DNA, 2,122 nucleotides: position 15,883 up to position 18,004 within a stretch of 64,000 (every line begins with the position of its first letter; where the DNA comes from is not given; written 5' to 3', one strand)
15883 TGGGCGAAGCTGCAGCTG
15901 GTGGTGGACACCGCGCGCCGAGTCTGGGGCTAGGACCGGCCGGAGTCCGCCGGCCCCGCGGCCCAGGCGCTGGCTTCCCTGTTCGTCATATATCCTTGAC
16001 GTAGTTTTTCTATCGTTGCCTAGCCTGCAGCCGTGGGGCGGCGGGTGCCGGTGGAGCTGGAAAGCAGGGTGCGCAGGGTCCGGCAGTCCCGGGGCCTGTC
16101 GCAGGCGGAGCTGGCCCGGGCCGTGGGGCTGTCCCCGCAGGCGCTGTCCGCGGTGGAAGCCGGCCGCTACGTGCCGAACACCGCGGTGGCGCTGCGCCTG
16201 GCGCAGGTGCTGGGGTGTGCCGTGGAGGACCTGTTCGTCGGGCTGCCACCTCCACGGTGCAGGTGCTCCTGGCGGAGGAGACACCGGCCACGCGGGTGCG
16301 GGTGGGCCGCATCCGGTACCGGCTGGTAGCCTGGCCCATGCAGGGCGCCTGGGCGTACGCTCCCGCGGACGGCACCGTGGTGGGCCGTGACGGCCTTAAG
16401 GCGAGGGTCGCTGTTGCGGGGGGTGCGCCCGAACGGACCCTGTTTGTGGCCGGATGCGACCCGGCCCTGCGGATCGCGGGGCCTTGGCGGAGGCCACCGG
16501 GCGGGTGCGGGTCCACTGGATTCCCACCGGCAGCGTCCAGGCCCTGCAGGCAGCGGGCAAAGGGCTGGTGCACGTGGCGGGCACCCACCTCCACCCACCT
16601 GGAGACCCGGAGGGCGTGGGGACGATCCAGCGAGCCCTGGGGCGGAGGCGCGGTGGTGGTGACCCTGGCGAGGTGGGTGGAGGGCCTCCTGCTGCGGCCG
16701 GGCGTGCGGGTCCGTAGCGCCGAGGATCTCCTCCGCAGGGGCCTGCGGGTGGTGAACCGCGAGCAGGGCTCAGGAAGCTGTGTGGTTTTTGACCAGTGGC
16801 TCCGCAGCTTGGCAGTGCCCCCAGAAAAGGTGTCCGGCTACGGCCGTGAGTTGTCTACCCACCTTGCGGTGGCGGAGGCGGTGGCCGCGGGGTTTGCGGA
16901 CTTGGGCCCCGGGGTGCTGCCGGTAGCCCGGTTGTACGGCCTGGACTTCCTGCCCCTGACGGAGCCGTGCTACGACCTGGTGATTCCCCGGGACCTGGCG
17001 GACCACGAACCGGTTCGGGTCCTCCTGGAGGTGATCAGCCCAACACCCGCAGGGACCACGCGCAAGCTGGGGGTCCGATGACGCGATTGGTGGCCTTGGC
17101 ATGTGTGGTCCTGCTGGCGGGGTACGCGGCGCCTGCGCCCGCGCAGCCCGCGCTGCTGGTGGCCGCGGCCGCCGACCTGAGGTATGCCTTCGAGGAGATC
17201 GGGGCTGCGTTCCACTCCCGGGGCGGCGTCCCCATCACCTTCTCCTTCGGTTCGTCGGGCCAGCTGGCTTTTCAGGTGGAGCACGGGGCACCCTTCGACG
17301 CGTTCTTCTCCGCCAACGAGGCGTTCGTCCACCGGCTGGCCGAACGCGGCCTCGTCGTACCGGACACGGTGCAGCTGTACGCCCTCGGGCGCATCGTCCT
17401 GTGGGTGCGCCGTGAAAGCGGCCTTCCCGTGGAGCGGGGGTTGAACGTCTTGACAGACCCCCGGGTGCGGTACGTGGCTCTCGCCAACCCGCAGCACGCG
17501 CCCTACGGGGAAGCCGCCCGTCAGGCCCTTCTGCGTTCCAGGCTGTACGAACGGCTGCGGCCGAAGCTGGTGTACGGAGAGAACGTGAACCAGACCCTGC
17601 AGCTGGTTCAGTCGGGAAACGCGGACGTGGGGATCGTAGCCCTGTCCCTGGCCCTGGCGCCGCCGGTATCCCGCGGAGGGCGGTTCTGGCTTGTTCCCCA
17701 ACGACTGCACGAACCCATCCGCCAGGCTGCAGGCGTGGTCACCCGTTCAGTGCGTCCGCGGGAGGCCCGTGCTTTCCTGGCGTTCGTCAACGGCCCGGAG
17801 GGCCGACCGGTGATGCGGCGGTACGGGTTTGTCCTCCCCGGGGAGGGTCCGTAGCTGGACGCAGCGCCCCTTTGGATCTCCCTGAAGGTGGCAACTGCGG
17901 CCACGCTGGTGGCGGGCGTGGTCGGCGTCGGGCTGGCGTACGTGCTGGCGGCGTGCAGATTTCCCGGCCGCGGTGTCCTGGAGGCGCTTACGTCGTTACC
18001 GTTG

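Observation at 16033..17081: HTH + PBP_like molybdate-locus regulator carries three frameshifts; modC ATPase is absent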

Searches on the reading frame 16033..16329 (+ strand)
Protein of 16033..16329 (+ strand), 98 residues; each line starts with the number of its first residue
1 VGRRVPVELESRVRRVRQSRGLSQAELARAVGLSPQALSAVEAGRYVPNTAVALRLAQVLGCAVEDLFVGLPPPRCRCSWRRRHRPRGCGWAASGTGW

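Call 3: search_protein_families(library=pfam, proteins=[window:16033-16329:+], max_evalue=0.01)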
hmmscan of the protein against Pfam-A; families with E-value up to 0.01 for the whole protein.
window:16033-16329:+ (98 aa): 10 families
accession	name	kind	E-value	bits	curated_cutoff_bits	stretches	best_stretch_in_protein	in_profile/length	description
PF01381.28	HTH_3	-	1.3e-15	57.6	23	1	13-67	1-55/55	Helix-turn-helix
PF13560.12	HTH_31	-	1.2e-13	51.6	27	1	12-65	5-59/64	Helix-turn-helix domain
PF13443.12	HTH_26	-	2.6e-08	34.4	22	1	13-69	2-59/63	Cro/C1-type HTH DNA-binding domain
PF12844.13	HTH_19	-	5.1e-08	33.2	30.2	1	12-62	3-53/64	Helix-turn-helix domain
PF13413.12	HTH_25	-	5.4e-05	23.4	24.6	1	14-46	3-35/62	Helix-turn-helix domain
PF13412.12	HTH_24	-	0.00044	20.2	21.9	1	21-39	17-35/48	Winged helix-turn-helix DNA-binding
PF13693.12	HTH_35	-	0.002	18.5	25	1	19-68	13-59/75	Winged helix-turn-helix DNA-binding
PF15731.11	MqsA_antitoxin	-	0.0085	16.6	30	1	11-60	72-120/131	Antitoxin component of bacterial toxin-antitoxin system, MqsA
PF13744.12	HTH_37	-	0.0088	16.3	27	0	7-45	17-55/80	Helix-turn-helix domain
PF20432.4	Xre-like-HTH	-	0.0098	16.6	25.8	0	13-40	15-42/63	Antitoxin Xre-like helix-turn-helix domain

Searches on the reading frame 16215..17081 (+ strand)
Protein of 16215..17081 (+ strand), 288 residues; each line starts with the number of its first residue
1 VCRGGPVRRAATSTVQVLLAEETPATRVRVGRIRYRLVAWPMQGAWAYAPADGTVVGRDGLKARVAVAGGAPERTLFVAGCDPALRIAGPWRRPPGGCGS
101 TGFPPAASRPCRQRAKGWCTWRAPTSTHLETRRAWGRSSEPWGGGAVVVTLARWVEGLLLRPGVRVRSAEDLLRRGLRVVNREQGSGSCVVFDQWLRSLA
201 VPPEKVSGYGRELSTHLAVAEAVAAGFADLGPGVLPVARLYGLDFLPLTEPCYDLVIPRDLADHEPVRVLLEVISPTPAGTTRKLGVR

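Call 3: search_protein_families(library=pfam, proteins=[window:16215-17081:+], max_evalue=0.01)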
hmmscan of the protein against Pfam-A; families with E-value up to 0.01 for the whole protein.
window:16215-17081:+ (288 aa): 1 family
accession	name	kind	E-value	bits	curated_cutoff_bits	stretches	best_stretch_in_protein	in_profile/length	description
PF12727.12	PBP_like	-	4.9e-41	140.4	27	1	145-274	60-192/193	PBP superfamily domain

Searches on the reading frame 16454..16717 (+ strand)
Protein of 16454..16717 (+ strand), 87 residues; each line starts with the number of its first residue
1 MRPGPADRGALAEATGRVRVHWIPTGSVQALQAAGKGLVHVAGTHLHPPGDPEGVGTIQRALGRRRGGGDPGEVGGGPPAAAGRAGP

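Call 3: search_protein_families(library=pfam, proteins=[window:16454-16717:+], max_evalue=0.01)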
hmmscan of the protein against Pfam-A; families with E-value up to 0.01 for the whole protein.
window:16454-16717:+ (87 aa): 1 family
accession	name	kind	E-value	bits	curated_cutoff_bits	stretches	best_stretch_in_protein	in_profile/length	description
PF12727.12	PBP_like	-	8.7e-06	25.4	27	1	11-53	4-47/193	PBP superfamily domain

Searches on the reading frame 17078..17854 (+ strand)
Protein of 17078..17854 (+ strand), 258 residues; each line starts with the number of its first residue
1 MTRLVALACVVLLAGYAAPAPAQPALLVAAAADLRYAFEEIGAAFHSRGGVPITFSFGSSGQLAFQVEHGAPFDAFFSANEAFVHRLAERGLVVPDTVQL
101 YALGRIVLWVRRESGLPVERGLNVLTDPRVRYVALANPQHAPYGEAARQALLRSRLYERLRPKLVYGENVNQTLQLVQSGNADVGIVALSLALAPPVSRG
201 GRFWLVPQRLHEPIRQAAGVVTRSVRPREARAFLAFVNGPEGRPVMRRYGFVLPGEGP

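Call 3: search_protein_families(library=pfam, proteins=[window:17078-17854:+], max_evalue=0.01)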
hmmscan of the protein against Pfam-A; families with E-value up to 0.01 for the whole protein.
window:17078-17854:+ (258 aa): 2 families
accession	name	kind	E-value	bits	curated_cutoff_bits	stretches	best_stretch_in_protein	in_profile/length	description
PF13531.11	SBP_bac_11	-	3.1e-61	207.5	25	1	26-251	1-226/227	Bacterial extracellular solute-binding protein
PF01547.30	SBP_bac_1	-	4.7e-14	53.5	26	2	150-242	198-305/307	Bacterial extracellular solute-binding protein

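Call 26: search_protein_families(library=ncbifam, proteins=[window:17078-17854:+], max_evalue=0.00001)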
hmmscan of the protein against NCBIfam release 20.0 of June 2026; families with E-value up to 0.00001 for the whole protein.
window:17078-17854:+ (258 aa): 5 families
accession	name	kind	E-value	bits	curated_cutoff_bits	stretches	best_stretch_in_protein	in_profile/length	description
TIGR01256.1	modA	equivalog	1.6e-60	204.8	62.5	1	31-250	1-217/217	molybdate ABC transporter substrate-binding protein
NF007958.0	PRK10677.1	equivalog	5.9e-26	91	253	1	7-252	9-254/256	molybdate ABC transporter substrate-binding protein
NF002918.0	PRK03537.1-4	equivalog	1.7e-18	66.8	288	1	25-252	7-244/246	molybdate ABC transporter substrate-binding protein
NF002916.0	PRK03537.1-2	equivalog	1.7e-14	53.9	359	1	26-181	5-152/244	molybdate ABC transporter substrate-binding protein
NF002917.0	PRK03537.1-3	equivalog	1.5e-06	27.6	264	0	22-148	22-144/267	molybdate ABC transporter substrate-binding protein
